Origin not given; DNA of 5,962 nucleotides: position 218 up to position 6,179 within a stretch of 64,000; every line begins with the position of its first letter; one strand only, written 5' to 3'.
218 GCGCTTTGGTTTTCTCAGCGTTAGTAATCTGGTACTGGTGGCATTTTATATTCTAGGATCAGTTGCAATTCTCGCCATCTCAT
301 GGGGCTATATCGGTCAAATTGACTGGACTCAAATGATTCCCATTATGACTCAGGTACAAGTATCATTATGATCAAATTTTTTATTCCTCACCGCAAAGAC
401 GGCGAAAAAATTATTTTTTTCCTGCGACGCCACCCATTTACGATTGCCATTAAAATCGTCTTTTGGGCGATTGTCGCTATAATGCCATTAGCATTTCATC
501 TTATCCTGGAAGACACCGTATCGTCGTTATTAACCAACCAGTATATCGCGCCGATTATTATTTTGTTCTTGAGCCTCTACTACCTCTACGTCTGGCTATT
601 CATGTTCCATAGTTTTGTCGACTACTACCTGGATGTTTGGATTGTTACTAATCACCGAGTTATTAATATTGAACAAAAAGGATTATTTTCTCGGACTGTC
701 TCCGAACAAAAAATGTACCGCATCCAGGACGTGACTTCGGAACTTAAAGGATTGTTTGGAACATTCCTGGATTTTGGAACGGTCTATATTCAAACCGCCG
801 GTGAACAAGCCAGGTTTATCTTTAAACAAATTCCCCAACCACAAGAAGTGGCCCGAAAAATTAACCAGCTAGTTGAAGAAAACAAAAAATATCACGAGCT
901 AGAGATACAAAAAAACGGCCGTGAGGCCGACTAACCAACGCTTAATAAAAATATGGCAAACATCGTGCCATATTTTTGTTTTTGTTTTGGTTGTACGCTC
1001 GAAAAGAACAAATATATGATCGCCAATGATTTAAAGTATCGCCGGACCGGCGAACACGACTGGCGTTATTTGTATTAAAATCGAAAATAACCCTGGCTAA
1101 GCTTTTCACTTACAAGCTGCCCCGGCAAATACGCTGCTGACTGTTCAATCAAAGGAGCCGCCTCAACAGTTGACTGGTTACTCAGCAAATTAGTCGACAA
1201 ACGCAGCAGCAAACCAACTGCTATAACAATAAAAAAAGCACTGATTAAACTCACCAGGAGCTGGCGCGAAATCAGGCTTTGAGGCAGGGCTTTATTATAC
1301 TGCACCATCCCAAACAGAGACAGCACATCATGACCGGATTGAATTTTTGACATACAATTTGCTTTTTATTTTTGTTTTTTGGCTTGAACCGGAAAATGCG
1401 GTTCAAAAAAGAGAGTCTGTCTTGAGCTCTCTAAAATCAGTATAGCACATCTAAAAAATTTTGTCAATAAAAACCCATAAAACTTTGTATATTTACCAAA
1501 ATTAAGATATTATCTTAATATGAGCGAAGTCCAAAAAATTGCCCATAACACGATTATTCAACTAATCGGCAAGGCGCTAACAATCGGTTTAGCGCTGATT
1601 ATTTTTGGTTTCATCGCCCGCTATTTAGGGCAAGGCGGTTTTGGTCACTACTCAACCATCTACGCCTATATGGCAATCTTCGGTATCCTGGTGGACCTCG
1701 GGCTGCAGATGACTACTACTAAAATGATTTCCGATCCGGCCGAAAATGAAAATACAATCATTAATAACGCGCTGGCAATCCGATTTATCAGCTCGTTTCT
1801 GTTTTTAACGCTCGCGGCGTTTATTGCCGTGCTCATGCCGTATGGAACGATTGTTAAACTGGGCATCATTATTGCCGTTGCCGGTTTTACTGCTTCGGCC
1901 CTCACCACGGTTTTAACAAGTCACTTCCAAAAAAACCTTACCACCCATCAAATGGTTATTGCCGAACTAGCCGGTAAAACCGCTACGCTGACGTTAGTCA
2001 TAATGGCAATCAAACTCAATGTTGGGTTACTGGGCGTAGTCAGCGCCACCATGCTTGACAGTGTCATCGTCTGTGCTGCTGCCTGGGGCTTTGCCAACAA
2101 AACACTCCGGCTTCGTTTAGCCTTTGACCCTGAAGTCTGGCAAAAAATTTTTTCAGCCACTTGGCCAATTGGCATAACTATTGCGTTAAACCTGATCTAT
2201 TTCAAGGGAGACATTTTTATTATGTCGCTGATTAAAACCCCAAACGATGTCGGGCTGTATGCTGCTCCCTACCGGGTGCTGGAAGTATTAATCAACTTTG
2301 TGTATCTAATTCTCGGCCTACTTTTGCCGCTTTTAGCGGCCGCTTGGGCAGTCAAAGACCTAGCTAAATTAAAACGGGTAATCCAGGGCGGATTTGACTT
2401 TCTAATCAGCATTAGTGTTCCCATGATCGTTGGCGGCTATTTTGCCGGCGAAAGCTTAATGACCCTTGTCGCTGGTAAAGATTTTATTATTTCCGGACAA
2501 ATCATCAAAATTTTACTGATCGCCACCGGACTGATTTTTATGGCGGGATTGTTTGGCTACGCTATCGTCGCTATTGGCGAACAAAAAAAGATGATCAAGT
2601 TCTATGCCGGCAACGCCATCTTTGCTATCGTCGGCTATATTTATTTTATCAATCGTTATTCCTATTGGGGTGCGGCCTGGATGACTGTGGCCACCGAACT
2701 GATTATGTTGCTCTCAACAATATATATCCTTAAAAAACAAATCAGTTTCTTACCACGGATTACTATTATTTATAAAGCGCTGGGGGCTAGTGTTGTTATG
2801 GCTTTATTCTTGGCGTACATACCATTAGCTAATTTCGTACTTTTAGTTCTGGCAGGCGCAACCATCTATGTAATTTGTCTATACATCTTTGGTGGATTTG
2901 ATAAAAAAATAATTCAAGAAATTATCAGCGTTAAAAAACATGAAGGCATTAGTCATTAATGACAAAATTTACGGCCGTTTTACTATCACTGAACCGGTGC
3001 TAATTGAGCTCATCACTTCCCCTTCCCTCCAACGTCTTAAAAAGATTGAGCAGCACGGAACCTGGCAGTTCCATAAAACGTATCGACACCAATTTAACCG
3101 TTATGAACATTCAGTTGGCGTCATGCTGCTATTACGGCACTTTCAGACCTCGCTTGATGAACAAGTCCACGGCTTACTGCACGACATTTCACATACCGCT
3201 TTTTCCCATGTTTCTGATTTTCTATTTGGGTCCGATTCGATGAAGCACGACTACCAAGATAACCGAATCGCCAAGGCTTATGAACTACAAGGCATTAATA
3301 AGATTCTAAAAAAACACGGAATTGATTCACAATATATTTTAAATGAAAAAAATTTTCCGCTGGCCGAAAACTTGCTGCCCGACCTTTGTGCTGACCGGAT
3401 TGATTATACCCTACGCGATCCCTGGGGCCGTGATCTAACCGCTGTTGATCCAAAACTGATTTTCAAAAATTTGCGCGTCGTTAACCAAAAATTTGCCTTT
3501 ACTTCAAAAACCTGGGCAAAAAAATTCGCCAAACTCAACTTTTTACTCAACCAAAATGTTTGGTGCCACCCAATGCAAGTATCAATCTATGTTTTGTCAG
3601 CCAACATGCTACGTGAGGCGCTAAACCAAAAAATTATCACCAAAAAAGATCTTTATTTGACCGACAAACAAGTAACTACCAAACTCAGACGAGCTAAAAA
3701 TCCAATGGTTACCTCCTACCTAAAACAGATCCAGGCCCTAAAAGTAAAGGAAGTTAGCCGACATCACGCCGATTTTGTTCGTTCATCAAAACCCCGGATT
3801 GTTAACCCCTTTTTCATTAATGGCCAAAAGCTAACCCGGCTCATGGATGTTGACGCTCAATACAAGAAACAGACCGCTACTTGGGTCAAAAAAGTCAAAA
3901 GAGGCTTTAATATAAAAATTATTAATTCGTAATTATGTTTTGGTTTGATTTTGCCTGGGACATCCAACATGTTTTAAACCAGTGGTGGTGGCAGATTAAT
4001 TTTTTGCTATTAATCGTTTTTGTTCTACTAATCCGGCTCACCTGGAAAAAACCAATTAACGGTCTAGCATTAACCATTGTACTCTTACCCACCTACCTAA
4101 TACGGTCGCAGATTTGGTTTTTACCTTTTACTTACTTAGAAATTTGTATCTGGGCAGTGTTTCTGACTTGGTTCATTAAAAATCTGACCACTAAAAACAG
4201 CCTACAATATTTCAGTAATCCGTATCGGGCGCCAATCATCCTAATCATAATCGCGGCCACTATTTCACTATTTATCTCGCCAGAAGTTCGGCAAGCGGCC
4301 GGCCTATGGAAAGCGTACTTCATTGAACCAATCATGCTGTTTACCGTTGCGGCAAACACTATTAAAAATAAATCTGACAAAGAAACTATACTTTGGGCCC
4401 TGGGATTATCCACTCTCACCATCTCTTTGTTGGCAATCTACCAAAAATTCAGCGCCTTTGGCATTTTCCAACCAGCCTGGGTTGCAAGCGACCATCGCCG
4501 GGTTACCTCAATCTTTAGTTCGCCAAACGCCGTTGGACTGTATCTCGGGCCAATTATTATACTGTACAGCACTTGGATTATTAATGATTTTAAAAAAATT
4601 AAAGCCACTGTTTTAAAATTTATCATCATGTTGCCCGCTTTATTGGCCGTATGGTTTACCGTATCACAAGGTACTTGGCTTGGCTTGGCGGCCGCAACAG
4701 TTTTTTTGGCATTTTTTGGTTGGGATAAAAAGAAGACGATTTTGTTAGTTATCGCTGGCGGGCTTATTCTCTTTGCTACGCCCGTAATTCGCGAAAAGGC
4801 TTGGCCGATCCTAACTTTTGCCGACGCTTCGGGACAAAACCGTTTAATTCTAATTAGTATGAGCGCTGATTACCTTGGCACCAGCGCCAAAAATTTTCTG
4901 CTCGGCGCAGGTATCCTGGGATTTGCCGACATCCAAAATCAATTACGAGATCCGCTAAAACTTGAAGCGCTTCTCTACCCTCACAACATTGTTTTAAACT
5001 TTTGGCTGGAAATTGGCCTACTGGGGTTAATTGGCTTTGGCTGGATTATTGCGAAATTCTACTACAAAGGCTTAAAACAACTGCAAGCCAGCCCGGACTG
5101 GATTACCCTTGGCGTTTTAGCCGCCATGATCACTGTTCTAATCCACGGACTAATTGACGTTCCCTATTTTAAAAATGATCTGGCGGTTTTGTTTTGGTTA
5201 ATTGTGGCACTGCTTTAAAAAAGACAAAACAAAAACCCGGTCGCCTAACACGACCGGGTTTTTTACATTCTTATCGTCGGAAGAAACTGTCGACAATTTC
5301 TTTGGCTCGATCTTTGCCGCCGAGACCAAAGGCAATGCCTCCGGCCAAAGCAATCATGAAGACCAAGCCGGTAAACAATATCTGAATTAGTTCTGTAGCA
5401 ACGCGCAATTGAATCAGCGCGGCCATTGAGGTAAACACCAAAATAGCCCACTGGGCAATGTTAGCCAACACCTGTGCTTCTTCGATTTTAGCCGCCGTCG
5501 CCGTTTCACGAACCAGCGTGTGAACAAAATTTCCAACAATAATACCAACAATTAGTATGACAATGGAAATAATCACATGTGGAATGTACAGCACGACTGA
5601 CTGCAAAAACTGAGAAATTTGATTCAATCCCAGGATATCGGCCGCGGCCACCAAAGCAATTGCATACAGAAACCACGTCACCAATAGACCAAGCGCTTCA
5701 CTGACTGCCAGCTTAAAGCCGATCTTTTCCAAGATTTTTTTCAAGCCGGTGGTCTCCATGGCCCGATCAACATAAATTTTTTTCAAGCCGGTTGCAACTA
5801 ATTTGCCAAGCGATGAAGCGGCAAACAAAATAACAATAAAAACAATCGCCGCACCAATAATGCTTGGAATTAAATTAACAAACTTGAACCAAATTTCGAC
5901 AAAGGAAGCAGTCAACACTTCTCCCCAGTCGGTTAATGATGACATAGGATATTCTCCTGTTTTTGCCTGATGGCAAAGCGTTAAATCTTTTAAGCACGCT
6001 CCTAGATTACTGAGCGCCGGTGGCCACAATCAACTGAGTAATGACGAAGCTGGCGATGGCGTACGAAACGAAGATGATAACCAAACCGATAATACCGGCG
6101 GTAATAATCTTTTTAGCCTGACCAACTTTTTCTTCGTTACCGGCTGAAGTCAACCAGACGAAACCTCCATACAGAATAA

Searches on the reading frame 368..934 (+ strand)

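Call 58: search_protein_families(library=pfam, proteins=[window:368-934:+], max_evalue=0.001)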
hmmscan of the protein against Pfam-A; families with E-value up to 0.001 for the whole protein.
window:368-934:+ (188 aa): 1 family
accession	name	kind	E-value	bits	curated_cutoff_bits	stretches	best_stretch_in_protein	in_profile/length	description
PF03703.20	bPH_2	-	2.2e-08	34.6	22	1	91-165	6-78/78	Bacterial PH domain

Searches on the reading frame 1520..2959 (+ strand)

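Call 58: search_protein_families(library=pfam, proteins=[window:1520-2959:+], max_evalue=0.001)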
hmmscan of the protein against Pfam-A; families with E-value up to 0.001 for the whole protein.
window:1520-2959:+ (479 aa): 2 families
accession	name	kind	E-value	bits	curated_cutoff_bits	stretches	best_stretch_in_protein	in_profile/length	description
PF01943.22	Polysacc_synt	-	7.2e-23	81.8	28.2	1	8-274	2-272/274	Polysaccharide biosynthesis protein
PF13440.11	Polysacc_synt_3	-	6.7e-18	65.4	23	1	32-321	2-287/293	Polysaccharide biosynthesis protein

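Call 74: search_protein_families(library=ncbifam, proteins=[window:1520-2959:+], max_evalue=0.00001)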
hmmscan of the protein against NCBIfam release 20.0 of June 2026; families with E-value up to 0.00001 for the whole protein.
window:1520-2959:+ (479 aa): 1 family
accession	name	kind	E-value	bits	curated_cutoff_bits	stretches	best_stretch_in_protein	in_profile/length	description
NF041871.1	Wzx_EPS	equivalog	9.3e-07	27.9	800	1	14-460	8-463/492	exopolysaccharide biosynthesis flippase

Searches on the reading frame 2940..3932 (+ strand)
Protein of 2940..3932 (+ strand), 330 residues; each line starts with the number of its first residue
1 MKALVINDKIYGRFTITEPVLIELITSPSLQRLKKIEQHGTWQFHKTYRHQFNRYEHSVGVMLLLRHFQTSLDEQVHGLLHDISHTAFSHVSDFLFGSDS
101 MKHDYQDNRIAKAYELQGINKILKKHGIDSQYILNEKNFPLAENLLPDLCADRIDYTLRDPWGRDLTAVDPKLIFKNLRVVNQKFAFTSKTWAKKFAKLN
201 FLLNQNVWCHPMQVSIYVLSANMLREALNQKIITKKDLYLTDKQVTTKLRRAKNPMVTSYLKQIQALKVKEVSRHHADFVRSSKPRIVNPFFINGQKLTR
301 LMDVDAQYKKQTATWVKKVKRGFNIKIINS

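Call 58: search_protein_families(library=pfam, proteins=[window:2940-3932:+], max_evalue=0.001)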
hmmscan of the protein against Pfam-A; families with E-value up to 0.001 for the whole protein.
window:2940-3932:+ (330 aa): 1 family
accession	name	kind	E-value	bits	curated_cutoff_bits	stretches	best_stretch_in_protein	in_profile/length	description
PF01966.28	HD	-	1e-06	29.4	22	1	54-156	1-112/116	HD domain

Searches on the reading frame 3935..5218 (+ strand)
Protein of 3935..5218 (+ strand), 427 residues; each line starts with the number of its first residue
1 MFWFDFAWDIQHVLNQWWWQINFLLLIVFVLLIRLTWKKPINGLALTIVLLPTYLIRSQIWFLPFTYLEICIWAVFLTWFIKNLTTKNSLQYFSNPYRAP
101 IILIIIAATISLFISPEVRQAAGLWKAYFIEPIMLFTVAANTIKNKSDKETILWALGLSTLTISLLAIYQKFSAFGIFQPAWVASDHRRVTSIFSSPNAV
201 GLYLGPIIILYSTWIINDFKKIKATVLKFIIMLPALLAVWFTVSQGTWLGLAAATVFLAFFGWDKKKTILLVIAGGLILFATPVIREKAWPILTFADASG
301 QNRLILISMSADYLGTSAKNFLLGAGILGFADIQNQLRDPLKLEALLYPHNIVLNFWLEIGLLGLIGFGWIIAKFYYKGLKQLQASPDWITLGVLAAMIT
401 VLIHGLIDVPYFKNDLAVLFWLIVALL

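Call 58: search_protein_families(library=pfam, proteins=[window:3935-5218:+], max_evalue=0.001)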
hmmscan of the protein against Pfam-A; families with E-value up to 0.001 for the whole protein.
window:3935-5218:+ (427 aa): 1 family
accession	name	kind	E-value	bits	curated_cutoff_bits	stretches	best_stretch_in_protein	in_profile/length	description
PF04932.20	Wzy_C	-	6.1e-10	39.5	31.7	1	231-368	2-148/149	O-Antigen ligase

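Call 74: search_protein_families(library=ncbifam, proteins=[window:3935-5218:+], max_evalue=0.00001)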
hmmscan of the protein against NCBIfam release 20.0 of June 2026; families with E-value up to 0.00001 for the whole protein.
window:3935-5218:+ (427 aa): 1 family
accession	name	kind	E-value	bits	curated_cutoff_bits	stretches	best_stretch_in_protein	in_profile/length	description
TIGR00947.1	2A73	equivalog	2e-19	69.9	366.4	1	48-427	23-419/425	IctB family putative bicarbonate transporter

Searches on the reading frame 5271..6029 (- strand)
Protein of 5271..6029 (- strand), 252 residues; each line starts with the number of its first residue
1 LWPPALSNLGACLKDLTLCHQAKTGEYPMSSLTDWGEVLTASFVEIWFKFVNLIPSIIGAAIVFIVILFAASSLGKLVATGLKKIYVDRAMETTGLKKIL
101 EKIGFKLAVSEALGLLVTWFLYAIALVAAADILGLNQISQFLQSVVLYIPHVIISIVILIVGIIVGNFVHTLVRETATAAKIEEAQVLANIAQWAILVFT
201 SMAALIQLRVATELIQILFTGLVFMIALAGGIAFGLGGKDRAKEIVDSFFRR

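Call 58: search_protein_families(library=pfam, proteins=[window:5271-6029:-], max_evalue=0.001)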
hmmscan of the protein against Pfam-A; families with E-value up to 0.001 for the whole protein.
window:5271-6029:- (252 aa): 1 family
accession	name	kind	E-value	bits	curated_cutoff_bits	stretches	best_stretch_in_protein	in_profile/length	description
PF05552.17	MS_channel_1st_1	-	2.9e-12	46.7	22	2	139-184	4-49/50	Mechanosensitive ion channel, conserved TM helix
